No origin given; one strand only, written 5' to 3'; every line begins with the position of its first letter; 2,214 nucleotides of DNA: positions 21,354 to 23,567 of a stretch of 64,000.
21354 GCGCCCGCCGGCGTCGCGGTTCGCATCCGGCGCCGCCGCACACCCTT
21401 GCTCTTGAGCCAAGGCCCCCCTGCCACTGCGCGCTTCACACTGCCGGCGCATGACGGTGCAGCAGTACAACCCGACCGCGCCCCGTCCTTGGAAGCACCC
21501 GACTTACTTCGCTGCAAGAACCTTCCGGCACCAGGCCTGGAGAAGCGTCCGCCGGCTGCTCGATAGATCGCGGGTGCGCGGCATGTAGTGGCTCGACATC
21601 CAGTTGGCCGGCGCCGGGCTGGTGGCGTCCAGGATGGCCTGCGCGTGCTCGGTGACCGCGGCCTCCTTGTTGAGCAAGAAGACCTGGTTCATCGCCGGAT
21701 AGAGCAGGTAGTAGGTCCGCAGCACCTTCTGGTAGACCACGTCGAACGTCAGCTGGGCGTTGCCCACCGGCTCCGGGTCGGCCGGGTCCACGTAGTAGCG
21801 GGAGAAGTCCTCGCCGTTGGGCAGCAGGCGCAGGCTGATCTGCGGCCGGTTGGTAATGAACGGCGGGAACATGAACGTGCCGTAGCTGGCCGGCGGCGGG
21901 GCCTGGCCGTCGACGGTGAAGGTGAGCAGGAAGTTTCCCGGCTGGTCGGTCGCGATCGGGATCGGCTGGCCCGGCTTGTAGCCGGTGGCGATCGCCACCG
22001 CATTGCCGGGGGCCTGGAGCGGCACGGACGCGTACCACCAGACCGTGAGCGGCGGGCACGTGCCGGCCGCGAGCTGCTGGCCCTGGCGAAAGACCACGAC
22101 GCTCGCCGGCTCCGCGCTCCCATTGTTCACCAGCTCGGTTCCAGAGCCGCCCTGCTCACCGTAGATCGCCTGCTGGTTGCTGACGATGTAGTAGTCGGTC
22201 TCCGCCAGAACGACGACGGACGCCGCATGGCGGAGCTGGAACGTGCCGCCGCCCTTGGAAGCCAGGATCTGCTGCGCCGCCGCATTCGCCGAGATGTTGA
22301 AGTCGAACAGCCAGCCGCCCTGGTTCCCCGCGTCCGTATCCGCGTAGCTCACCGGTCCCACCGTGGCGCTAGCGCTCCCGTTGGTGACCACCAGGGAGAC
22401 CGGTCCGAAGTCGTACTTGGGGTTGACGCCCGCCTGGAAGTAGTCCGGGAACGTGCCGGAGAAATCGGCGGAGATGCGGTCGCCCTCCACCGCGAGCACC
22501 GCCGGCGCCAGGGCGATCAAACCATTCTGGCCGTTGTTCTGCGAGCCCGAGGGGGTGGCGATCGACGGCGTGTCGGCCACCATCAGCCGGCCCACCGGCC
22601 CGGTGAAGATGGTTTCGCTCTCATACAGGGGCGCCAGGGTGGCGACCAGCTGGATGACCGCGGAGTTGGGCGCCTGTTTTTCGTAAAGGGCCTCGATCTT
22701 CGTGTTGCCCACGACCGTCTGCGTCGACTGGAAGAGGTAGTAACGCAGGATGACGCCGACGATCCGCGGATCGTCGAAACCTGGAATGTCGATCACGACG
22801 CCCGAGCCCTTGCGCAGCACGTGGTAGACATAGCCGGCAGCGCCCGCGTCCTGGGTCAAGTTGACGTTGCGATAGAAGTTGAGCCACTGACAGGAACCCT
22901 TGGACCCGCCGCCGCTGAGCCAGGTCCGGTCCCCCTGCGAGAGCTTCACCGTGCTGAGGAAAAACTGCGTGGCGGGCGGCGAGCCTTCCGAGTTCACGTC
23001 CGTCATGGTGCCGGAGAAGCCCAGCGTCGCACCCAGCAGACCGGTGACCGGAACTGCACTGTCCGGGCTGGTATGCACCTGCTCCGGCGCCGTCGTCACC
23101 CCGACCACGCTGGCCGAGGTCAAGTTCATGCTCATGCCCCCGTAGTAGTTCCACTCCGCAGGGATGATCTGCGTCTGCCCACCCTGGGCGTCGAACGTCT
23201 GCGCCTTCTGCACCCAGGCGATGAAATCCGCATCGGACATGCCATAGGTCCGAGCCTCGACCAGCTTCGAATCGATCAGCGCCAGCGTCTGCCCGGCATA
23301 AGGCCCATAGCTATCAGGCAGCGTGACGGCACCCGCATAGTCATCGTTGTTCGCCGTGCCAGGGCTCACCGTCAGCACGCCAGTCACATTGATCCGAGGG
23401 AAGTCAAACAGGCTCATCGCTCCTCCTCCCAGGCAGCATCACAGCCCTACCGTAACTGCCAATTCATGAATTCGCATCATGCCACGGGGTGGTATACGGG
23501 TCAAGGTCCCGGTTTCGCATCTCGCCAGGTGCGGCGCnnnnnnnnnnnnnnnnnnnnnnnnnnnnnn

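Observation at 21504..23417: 637-aa ORF with no detectable domain but clean high-GC coding signature and an exceptionally strong RBS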

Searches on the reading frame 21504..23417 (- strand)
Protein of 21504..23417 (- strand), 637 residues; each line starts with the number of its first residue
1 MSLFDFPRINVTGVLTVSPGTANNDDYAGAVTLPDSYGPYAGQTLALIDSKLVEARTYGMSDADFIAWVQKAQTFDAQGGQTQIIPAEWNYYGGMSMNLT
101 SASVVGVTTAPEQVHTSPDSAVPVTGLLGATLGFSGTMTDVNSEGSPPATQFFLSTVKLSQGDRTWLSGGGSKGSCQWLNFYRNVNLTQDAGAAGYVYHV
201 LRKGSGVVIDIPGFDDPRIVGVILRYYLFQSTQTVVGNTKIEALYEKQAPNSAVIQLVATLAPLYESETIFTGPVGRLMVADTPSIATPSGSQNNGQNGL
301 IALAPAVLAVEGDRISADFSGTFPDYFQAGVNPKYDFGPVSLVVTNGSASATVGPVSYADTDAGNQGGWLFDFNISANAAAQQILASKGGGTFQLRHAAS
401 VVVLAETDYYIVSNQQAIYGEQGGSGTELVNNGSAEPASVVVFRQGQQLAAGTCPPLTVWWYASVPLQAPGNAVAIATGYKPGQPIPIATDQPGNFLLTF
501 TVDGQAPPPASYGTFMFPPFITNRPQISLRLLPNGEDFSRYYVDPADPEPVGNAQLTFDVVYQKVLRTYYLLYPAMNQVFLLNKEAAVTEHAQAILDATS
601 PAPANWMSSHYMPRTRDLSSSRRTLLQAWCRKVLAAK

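Call 8: search_protein_families(library=pfam, proteins=[window:21507-23417:-], max_evalue=1)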
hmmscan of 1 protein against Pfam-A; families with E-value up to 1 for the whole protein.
window:21507-23417:- (637 aa): 0 families

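Call 9: search_protein_families(library=ncbifam, proteins=[window:21507-23417:-], max_evalue=1)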
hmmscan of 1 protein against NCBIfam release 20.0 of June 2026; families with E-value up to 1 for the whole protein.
window:21507-23417:- (637 aa): 2 families
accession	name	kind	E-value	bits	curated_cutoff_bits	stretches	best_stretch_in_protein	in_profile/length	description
TIGR04492.1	VioB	equivalog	3.2e-07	28.6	1250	1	551-627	501-576/1003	iminophenyl-pyruvate dimer synthase VioB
TIGR03343.1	biphenyl_bphD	equivalog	0.11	11.7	462.15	1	154-193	22-61/282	2-hydroxy-6-oxo-6-phenylhexa-2,4-dienoate hydrolase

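Call 13: find_homologous_proteins(query=window:21507-23417:-)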
Query window:21507-23417:- (637 aa): 601 proteins with E <= 0.001 among 8000 candidates; the best 120 are listed.
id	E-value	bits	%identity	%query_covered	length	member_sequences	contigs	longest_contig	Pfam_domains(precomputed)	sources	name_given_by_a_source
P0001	0.0e+0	1423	99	100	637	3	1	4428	-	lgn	-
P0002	0.0e+0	1202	84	100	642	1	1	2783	-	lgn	-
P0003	0.0e+0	1193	84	100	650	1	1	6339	-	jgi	jgi:hypothetical protein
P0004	0.0e+0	1169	81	100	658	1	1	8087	-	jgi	jgi:hypothetical protein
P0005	0.0e+0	1126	78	100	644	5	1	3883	-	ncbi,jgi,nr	ncbi:MAG: hypothetical protein QOJ16_2272 [Acidobacteriota bacterium]|jgi:hypothetical protein|nr:hy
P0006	0.0e+0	1121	78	100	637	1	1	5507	-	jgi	jgi:hypothetical protein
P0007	0.0e+0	1105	77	100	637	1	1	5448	-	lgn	-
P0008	0.0e+0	1101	77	100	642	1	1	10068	-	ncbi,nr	ncbi:MAG TPA: hypothetical protein VLX28_24045 [Thermoanaerobaculia bacterium]|nr:hypothetical prote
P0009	0.0e+0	1090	76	100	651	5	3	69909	-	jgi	jgi:hypothetical protein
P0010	0.0e+0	1082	76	100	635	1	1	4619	-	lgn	-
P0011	0.0e+0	1079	75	100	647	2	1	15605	-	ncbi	-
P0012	0.0e+0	1077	75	100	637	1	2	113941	-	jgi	jgi:hypothetical protein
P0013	0.0e+0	1072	74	100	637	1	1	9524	-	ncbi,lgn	-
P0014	0.0e+0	1068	76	100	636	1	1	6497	-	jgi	jgi:hypothetical protein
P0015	0.0e+0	1061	74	100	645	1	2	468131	-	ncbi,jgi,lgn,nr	ncbi:MAG TPA: hypothetical protein VGS07_31010 [Thermoanaerobaculia bacterium]|jgi:hypothetical prot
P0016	0.0e+0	1059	75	100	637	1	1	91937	-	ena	-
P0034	1.7e-287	973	68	100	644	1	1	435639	-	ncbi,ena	-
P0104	2.7e-252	857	61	100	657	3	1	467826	-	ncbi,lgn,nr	ncbi:hypothetical protein JQ543_14005 [Bradyrhizobium diazoefficiens]|nr:hypothetical protein [Brady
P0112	4.5e-251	853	59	99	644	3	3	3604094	-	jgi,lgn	jgi:hypothetical protein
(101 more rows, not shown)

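Call 19: search_solved_structures(query=A1, max_evalue=10, show_alignments=2)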
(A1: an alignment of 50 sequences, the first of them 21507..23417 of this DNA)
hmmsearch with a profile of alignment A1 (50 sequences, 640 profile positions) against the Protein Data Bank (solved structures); distinct sequences matched with E-value up to 10: 1.
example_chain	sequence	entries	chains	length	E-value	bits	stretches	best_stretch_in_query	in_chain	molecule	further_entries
2enp_A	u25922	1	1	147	2.7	9.5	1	504-575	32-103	B/K protein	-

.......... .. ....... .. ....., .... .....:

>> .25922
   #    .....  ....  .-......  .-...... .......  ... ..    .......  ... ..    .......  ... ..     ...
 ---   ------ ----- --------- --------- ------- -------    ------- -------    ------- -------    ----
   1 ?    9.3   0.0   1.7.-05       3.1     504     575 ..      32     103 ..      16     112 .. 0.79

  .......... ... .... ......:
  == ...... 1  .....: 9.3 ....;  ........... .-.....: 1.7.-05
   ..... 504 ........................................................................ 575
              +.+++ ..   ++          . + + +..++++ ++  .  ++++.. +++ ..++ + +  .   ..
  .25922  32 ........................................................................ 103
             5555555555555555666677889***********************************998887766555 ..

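Call 20: find_encoding_contigs(protein=P0015, flank=8000, max_places=2)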
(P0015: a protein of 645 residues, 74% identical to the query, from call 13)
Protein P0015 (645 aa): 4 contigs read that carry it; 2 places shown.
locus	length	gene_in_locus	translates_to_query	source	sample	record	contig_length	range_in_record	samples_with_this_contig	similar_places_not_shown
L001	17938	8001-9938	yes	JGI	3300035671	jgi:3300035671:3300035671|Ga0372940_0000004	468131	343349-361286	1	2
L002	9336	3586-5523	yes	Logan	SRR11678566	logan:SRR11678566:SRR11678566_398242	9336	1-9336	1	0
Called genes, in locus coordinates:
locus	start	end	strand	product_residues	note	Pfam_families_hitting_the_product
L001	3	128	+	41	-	-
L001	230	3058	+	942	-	PF12770:CHAT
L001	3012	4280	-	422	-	PF04542:Sigma70_r2, PF08281:Sigma70_r4_2, PF20239:DUF6596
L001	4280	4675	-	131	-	PF03795:YCII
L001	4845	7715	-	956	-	PF01734:Patatin, PF11856:DUF3376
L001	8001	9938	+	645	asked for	-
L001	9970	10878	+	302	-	-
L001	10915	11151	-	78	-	-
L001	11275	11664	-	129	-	-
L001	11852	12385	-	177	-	-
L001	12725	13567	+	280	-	-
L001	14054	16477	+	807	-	PF25778:DUF7948, PF06739:SBBP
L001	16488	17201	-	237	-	-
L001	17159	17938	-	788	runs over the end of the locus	PF06739:SBBP (faint), PF07602:DUF1565 (faint), PF13229:Beta_helix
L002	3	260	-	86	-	?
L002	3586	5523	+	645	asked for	-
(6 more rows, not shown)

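Call 21: find_encoding_contigs(protein=P0104, flank=8000, max_places=2)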
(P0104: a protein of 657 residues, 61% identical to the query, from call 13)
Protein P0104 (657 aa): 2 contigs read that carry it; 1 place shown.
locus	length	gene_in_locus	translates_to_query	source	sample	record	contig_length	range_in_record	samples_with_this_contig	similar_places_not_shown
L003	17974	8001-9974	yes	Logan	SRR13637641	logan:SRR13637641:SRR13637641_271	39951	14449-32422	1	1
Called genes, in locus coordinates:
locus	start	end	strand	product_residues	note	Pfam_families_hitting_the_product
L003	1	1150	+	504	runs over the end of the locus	PF01487:DHquinase_I, PF08501:Shikimate_dh_N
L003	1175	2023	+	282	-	-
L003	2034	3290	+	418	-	PF02771:Acyl-CoA_dh_N, PF02770:Acyl-CoA_dh_M (weak), PF00441:Acyl-CoA_dh_1, PF08028:Acyl-CoA_dh_2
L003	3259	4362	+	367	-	PF00296:Bac_luciferase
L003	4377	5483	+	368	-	PF00296:Bac_luciferase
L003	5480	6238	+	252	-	PF00005:ABC_tran, PF13304:AAA_21 (faint)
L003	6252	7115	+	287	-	PF12974:Phosphonate-bd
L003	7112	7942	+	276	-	PF00528:BPD_transp_1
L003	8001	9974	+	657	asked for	-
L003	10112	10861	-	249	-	PF01048:PNP_UDP_1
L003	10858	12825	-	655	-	PF00432:Prenyltrans (faint), PF13249:SQHop_cyclase_N, PF13243:SQHop_cyclase_C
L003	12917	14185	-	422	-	PF00890:FAD_binding_2 (weak), PF01266:DAO (weak), PF01593:Amino_oxidase, PF13450:NAD_binding_8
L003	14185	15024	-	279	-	PF00494:SQS_PSY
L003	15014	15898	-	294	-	PF00494:SQS_PSY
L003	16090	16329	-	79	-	PF00839:Cys_rich_FGFR (faint)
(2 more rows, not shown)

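Call 22: find_encoding_contigs(protein=P0112, flank=8000, max_places=2)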
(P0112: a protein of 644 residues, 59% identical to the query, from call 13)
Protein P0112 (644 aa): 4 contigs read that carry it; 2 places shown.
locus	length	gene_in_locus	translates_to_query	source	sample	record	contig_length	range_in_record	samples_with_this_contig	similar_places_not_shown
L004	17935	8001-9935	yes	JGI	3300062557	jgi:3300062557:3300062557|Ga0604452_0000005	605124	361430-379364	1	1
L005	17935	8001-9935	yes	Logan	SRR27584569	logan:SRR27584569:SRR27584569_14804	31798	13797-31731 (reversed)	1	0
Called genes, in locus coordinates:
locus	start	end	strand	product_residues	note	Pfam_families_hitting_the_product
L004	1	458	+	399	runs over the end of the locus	PF00487:FA_desaturase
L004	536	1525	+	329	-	-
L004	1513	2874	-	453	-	PF00512:HisKA, PF02518:HATPase_c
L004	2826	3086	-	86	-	-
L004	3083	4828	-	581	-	PF13596:PAS_10, PF01590:GAF, PF13185:GAF_2, PF00512:HisKA, PF02518:HATPase_c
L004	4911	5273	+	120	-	PF12844:HTH_19, PF13560:HTH_31, PF01381:HTH_3, PF13413:HTH_25 (weak), PF13443:HTH_26 (weak)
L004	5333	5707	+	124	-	-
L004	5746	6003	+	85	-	PF04226:Transgly_assoc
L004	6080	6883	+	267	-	PF11999:Ice_binding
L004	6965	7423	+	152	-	PF09721:Exosortase_EpsH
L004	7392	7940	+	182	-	-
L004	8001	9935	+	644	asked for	-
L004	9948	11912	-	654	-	PF07715:Plug, PF00593:TonB_dep_Rec_b-barrel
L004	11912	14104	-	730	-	-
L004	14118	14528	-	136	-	PF13185:GAF_2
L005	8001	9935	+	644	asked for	-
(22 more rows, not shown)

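Call 24: find_encoding_contigs(protein=P0034, flank=8000, max_places=1)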
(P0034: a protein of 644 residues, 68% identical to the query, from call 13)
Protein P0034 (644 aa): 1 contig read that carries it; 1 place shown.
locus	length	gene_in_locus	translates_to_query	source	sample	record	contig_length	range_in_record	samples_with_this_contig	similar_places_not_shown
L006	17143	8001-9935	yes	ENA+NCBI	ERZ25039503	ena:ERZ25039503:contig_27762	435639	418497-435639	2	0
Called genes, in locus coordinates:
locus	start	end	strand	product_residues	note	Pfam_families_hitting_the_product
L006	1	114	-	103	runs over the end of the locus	PF01909:NTP_transf_2, PF18765:Polbeta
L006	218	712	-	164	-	-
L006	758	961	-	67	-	-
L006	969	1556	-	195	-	-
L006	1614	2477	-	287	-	-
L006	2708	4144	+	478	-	-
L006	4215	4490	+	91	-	-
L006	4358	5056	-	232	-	-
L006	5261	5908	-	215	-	-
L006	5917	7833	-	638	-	PF17899:Peptidase_M61_N, PF05299:Peptidase_M61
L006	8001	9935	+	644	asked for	-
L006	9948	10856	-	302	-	-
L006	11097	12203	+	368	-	PF00232:Glyco_hydro_1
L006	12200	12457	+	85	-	PF00232:Glyco_hydro_1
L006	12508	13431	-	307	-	PF13472:Lipase_GDSL_2 (weak)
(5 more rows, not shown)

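Call 25: find_encoding_contigs(protein=window:21504-23417:-, flank=10000, max_places=3)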
Protein window:21504-23417:- (637 aa): 1 contig read that carries it; 1 place shown.
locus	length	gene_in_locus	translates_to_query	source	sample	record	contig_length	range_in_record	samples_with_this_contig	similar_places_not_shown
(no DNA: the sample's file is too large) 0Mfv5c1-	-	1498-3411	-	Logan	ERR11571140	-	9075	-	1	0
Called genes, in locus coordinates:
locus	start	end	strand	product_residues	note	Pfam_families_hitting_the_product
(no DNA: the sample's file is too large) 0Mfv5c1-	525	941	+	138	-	PF18765:Polbeta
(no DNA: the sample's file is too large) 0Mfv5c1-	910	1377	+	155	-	PF20797:HepT-like_2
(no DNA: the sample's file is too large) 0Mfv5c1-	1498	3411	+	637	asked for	-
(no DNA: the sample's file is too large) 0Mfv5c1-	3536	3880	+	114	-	PF04014:MazE_antitoxin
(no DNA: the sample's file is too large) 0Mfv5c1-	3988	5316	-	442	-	PF01546:Peptidase_M20, PF07687:M20_dimer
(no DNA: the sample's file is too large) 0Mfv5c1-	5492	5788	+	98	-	PF01037:AsnC_trans_reg, PF08734:GYD (weak)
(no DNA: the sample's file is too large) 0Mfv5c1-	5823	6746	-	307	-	PF04140:ICMT (weak), PF04191:PEMT (weak)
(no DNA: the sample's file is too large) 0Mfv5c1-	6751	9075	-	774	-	?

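Call 31: predict_structure(alignment_id=A1)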
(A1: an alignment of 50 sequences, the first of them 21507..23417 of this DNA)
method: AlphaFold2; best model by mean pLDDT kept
length: 637 residues; sequences in the alignment: 50
mean_pLDDT: 84.4   pTM: 0.86
mean pLDDT of the five models: 84.4, 82.1, 79.1, 76.0, 71.2
residues with pLDDT >= 90: 295; 70-90: 244; 50-70: 75; < 50: 23
segments of 3 or more residues with pLDDT < 50: 145-147, 178-181, 190-192, 604-607, 609-615
pLDDT, mean of each block of 10 residues (from residue 1): 90 89 69 93 86 86 94 92 85 86 97 95 97 85 53 87 93 54 60 69 91 93 88 86 91 89 85 78 81 70 86 92 78 84 94 92 94 95 91 88 88 80 82 70 90 92 66 90 90 86 87 67 72 90 95 98 92 83 95 87 51 61 94 94
secondary structure, 60 per line:
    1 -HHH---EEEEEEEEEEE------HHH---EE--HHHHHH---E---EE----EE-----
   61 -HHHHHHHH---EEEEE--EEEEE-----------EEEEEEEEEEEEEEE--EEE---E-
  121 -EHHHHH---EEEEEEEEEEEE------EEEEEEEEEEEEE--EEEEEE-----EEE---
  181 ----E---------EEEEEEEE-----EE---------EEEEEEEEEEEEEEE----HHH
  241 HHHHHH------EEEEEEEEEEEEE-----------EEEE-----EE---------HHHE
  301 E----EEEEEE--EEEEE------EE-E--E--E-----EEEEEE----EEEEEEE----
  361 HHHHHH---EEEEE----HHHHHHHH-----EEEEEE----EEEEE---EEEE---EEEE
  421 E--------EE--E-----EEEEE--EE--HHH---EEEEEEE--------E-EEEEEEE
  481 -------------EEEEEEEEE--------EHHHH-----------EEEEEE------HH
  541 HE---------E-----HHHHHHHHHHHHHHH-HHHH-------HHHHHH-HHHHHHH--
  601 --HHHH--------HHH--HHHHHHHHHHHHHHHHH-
elements in order: E8-18 H35-40 H62-69 E73-77 E80-84 E96-110 E113-115 H123-127 E131-142 E149-161 E164-169 E175-177 E195-202 E219-233 H238-246 E253-265 E277-280 E306-311 E314-318 E340-345 E350-356 H361-366 E370-374 H379-386 E392-397 E402-406 E410-413 E417-421 E440-444 E457-463 E474-480 E494-502 H512-515 E527-532 H558-572 H574-577 H585-590 H592-598 H603-606 H620-636

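Call 34: fold_search(model_id=the predicted structure, library=pdb)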
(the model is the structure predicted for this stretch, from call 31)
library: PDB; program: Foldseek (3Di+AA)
matches with E <= 10: 697; with E <= 0.001: 0
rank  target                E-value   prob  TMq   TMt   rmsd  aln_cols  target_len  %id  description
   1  5jpm_A                4.5e-03  0.20  0.12  0.12  24.8       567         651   11  Structure of the complex of human complement C4 with MASP-2 rebuilt using iMDFF (released 2016-08-10)
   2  9vvr_S                4.5e-03  0.07  0.09  0.08  23.6       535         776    9  Structure of the bacteriophage E1004 tail (released 2025-11-12)
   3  7b2m_A                8.5e-03  0.16  0.12  0.12  24.4       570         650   11  Cryo-EM structure of complement C4b in complex with nanobody E3 (released 2022-03-02)
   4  7q61_A                8.5e-03  0.14  0.12  0.07  27.0       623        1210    8  Structure of TEV conjugated A2ML1 (A2ML1-TC) (released 2022-04-20)
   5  9vvr_d                1.4e-02  0.05  0.09  0.08  23.5       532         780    9  Structure of the bacteriophage E1004 tail (released 2025-11-12)
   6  5hcc_B                1.5e-02  0.14  0.13  0.13  26.2       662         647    7  Ternary complex of human Complement C5 with Ornithodoros moubata OmCI and Dermacentor andersoni RaCI3. (released 2016-03-30)
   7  8bd3_O                1.6e-02  0.07  0.07  0.12  20.1       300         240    8  Cryo-EM structure of the Photosystem II - LHCII supercomplex from Chlorella ohadi (released 2023-08-09)
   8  6rur_A                1.7e-02  0.13  0.11  0.11  22.4       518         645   10  Structure of the SCIN stabilized C3bBb convertase bound to properdin (released 2019-08-21)
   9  3vi3_A                1.9e-02  0.08  0.10  0.11  28.4       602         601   11  Crystal structure of alpha5beta1 integrin headpiece (ligand-free form) (released 2012-02-22)
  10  8gul_A                2.0e-02  0.21  0.12  0.15  21.2       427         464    9  Chitin-active AA10 LPMO (GbpA) complexed with Cu(II) from Vibrio campbellii (released 2023-06-21)
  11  8iyk_F                2.3e-02  0.11  0.11  0.08  57.3       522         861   10  Tail tip conformation 1 of phage lambda tail (released 2023-10-18)
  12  7q62_B                2.5e-02  0.09  0.11  0.09  26.9       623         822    9  Structure of TEV cleaved A2ML1 dimer (A2ML1-TT dimer) (released 2022-04-20)
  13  9e8c_C                2.6e-02  0.09  0.11  0.11  25.0       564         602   12  Integrin aIIbb3 dimer conformation from human platelet membrane crude preparation (released 2025-10-15)
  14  5v2c_O                2.6e-02  0.08  0.08  0.14  15.8       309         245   10  RE-REFINEMENT OF CRYSTAL STRUCTURE OF PHOTOSYSTEM II COMPLEX (released 2017-08-30)
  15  3wu2_o                2.9e-02  0.09  0.09  0.14  14.7       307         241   10  Crystal structure analysis of Photosystem II complex (released 2014-09-03)
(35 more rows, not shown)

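Call 35: search_protein_representatives(alignment_id=A1)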
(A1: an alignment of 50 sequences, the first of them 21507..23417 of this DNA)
Query: 50 sequences, 640 profile positions. Proteins with E-value up to 0.001 (for the whole library): 789; up to 1e-10: 497; up to 1e-30: 151. The best 150 are listed.
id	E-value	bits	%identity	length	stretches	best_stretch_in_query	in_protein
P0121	0.0e+00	1088.3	-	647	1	1-637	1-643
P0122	2.0e-249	845.8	-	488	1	1-488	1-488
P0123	3.0e-231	785.8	-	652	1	1-637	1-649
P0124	3.1e-220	749.4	-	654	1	1-638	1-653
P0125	5.2e-205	699.1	-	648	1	1-636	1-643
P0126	1.7e-200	684.2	-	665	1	1-637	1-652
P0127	1.5e-184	631.5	-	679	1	1-634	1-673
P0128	6.0e-184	629.5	-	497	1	1-491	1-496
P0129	1.0e-163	562.6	-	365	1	282-635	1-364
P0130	2.1e-155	535.2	-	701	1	1-635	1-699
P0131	3.7e-155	534.4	-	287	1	353-635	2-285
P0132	5.4e-134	464.5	-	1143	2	82-636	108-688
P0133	6.7e-133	460.8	-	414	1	1-412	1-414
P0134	4.5e-131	454.8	-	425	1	240-635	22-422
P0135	1.1e-129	450.3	-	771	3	244-634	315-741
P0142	3.6e-110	385.8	-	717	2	82-635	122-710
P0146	1.4e-96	340.9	-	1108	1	1-636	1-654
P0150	3.4e-91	323.1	-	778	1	1-636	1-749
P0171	1.2e-59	218.9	-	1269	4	405-638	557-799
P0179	4.2e-54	200.5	-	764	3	394-638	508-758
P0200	3.0e-43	164.6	-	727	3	553-637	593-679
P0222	3.7e-38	147.8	-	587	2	552-635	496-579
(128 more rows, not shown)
